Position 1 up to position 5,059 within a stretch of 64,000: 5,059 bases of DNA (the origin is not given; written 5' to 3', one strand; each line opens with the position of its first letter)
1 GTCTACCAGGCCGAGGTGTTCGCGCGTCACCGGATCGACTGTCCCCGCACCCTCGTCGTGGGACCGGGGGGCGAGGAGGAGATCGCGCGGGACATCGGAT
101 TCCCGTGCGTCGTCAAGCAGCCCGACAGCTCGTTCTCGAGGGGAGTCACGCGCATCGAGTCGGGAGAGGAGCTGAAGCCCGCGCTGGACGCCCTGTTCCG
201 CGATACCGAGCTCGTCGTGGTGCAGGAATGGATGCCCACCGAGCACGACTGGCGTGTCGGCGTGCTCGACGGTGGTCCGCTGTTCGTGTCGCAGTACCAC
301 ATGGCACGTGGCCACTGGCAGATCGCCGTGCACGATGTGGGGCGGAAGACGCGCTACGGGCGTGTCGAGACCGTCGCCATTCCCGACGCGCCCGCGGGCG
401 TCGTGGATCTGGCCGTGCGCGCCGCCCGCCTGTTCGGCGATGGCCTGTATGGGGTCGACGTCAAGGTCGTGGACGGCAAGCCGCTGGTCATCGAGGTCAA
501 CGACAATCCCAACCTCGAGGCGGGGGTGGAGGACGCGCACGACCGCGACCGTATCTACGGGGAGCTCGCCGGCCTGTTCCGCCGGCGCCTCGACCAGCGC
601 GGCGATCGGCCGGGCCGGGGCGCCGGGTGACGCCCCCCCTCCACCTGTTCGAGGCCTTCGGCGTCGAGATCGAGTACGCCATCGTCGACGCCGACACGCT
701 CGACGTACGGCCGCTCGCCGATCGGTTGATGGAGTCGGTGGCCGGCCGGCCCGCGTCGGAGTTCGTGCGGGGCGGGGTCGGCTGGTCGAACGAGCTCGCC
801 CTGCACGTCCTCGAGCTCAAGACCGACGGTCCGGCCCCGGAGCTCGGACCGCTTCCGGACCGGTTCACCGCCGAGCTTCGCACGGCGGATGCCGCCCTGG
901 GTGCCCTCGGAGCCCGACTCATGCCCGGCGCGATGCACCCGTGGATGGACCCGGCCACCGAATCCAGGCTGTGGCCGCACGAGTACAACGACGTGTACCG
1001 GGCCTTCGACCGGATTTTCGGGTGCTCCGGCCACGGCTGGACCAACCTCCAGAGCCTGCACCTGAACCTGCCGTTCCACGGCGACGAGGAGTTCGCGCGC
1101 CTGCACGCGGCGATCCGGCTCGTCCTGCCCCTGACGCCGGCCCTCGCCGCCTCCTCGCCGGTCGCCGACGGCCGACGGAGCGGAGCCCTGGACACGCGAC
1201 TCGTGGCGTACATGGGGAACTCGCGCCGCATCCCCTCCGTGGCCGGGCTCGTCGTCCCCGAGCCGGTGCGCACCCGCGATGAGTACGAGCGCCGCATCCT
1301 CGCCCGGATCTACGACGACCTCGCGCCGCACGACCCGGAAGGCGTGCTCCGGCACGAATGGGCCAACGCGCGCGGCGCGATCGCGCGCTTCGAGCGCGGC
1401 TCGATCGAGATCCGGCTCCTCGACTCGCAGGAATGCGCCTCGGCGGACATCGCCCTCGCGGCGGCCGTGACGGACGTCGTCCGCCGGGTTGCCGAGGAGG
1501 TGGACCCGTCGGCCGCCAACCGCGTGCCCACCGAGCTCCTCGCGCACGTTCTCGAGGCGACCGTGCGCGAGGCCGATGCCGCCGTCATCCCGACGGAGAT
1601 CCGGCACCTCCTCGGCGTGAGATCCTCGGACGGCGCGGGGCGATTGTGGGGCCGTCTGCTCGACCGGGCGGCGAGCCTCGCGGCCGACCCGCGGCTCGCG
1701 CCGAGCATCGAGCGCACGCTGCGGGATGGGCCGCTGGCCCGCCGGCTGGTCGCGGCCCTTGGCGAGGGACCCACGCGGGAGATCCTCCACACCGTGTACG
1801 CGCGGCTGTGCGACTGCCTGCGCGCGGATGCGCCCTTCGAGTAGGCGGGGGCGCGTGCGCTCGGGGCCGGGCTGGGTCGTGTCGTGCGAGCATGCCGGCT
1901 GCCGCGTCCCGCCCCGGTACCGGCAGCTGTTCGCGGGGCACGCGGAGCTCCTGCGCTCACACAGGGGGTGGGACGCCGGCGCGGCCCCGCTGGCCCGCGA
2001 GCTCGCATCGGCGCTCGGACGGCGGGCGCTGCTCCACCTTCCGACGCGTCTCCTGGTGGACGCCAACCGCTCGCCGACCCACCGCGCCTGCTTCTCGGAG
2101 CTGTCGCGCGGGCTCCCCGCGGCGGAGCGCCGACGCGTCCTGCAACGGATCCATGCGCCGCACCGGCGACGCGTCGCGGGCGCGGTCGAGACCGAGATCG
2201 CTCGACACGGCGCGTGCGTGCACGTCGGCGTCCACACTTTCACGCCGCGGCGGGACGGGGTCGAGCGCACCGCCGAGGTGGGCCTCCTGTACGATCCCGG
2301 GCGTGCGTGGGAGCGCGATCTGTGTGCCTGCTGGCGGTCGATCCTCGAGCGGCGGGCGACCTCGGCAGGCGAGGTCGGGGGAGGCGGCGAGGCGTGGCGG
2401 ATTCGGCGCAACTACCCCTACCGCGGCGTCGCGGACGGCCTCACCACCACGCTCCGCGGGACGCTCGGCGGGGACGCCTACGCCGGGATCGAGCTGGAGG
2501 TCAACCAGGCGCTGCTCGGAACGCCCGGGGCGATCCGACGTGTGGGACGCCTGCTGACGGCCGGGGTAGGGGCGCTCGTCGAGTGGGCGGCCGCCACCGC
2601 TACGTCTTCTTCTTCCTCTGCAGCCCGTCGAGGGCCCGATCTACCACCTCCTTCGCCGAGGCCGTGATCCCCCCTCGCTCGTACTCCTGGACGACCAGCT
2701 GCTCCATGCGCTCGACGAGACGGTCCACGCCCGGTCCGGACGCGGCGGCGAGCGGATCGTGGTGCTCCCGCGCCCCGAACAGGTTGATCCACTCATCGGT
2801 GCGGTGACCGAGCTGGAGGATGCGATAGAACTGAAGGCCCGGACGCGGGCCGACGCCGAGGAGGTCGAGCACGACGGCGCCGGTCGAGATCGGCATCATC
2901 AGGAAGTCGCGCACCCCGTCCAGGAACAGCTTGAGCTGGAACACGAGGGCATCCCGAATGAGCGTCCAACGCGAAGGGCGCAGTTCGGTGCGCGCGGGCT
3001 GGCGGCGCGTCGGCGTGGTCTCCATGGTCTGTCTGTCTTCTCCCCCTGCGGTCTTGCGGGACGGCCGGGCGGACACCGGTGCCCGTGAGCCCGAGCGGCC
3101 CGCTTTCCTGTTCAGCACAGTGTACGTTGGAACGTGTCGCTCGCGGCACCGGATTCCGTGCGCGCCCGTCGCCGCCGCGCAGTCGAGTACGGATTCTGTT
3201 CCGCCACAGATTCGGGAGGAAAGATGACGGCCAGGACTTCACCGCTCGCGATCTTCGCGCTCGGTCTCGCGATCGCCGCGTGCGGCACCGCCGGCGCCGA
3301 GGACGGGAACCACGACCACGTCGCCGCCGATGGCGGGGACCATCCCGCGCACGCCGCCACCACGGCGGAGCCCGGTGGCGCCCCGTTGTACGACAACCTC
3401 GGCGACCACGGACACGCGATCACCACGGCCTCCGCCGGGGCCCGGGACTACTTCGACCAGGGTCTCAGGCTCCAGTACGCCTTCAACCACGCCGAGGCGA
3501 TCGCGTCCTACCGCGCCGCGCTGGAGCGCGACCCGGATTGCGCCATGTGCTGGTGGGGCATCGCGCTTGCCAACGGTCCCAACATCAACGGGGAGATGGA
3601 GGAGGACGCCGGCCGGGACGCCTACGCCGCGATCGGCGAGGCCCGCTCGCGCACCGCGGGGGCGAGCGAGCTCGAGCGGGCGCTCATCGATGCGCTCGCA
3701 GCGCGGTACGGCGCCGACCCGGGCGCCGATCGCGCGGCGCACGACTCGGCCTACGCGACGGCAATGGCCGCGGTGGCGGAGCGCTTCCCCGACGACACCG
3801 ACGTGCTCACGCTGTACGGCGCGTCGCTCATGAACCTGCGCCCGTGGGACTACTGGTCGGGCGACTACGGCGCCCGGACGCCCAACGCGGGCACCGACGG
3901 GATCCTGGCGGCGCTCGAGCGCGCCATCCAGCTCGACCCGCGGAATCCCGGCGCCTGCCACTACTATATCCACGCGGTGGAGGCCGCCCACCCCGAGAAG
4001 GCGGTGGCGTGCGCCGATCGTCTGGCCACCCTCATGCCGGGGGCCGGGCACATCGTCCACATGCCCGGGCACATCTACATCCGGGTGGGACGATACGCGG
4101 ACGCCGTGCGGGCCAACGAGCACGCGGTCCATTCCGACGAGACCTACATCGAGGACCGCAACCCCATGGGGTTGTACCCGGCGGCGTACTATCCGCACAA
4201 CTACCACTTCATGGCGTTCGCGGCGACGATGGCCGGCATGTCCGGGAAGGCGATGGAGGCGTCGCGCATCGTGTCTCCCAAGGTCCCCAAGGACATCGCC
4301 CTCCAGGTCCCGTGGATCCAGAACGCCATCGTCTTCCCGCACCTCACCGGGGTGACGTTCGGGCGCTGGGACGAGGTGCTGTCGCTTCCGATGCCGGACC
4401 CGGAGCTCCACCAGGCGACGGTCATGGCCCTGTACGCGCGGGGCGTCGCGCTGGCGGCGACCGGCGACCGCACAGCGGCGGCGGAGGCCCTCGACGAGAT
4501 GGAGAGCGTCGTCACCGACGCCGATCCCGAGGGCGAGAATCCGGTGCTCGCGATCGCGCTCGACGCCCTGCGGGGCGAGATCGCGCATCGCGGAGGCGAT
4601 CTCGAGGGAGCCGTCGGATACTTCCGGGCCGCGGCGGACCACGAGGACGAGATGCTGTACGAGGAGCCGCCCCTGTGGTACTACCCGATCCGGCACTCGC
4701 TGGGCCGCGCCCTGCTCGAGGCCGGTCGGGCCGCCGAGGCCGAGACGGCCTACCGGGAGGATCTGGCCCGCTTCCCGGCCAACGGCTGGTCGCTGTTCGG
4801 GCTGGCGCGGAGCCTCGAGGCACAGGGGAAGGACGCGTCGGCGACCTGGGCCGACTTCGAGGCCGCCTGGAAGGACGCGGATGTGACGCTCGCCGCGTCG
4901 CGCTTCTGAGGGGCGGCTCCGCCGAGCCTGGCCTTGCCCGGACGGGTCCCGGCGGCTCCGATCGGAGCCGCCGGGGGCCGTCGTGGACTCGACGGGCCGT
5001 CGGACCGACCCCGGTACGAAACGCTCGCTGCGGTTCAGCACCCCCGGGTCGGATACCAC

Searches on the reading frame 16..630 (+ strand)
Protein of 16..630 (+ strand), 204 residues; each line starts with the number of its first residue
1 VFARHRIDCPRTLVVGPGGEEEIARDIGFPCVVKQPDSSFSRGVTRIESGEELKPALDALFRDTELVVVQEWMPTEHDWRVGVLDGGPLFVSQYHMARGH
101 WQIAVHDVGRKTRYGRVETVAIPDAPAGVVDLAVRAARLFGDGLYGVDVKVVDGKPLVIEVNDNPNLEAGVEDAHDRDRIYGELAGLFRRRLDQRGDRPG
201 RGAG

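Call 33: search_protein_families(library=pfam, proteins=[window:16-630:+], max_evalue=0.0001)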
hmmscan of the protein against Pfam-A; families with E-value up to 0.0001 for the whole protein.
window:16-630:+ (204 aa): 5 families
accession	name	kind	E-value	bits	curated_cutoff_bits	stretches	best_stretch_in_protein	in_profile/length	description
PF07478.18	Dala_Dala_lig_C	-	2.3e-10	40.8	24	1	21-165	29-176/204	D-ala D-ala ligase C-terminus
PF08443.16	RimK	-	7.3e-09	35.9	21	1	2-169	11-171/188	RimK-like ATP-grasp domain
PF14243.11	R2K_3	-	1.1e-06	29.4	26.3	1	37-164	50-151/169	ATP-grasp domain, R2K clade family 3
PF18299.6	R2K_2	-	1.9e-06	28.2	26.2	1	25-164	16-131/147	ATP-grasp domain, R2K clade family 2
PF02655.19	ATP-grasp_3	-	1.9e-05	25.3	23.2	1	20-162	23-154/160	ATP-grasp domain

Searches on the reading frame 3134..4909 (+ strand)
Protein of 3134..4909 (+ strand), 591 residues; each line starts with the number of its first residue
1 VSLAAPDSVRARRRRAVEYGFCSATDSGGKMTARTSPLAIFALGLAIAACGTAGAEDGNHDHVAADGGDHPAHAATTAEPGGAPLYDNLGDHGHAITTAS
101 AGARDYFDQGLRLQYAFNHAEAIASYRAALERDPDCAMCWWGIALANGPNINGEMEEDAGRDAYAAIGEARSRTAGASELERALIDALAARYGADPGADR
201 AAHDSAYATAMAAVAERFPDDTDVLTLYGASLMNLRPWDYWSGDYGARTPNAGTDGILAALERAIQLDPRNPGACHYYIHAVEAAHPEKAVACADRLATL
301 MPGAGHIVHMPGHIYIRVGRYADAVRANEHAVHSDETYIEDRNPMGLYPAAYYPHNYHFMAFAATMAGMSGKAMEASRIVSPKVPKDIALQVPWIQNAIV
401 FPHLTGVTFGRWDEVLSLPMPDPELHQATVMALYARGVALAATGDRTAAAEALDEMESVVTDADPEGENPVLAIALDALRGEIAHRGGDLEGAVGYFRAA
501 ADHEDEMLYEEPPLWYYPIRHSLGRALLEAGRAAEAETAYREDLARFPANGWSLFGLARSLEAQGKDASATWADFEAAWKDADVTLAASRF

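Call 33: search_protein_families(library=pfam, proteins=[window:3134-4909:+], max_evalue=0.0001)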
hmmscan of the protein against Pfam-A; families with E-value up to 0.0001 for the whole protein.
window:3134-4909:+ (591 aa): 8 families
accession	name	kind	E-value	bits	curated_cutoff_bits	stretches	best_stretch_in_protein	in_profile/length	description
PF07719.23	TPR_2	-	2e-12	46.6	27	0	104-136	2-34/34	Tetratricopeptide repeat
PF13181.12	TPR_8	-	1.6e-09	37.6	25.7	0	118-136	16-34/34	Tetratricopeptide repeat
PF13432.12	TPR_16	-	3.3e-09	37.5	32.7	0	108-147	2-41/65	Tetratricopeptide repeat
PF00515.34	TPR_1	-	1.1e-06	28.6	27.8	0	118-136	16-34/34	Tetratricopeptide repeat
PF13428.12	TPR_14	-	6.6e-06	26.8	23.5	0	521-559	5-43/44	Tetratricopeptide repeat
PF07721.20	TPR_4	-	3.9e-05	24.3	27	0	520-542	4-26/26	Tetratricopeptide repeat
PF13431.12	TPR_17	-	7.2e-05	23.2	24.4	0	544-567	6-29/34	Tetratricopeptide repeat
PF24575.1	TPR_Slam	-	8.9e-05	23.3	35.2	0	109-144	53-88/104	Surface lipoprotein assembly modifier, N-terminal TPR repeats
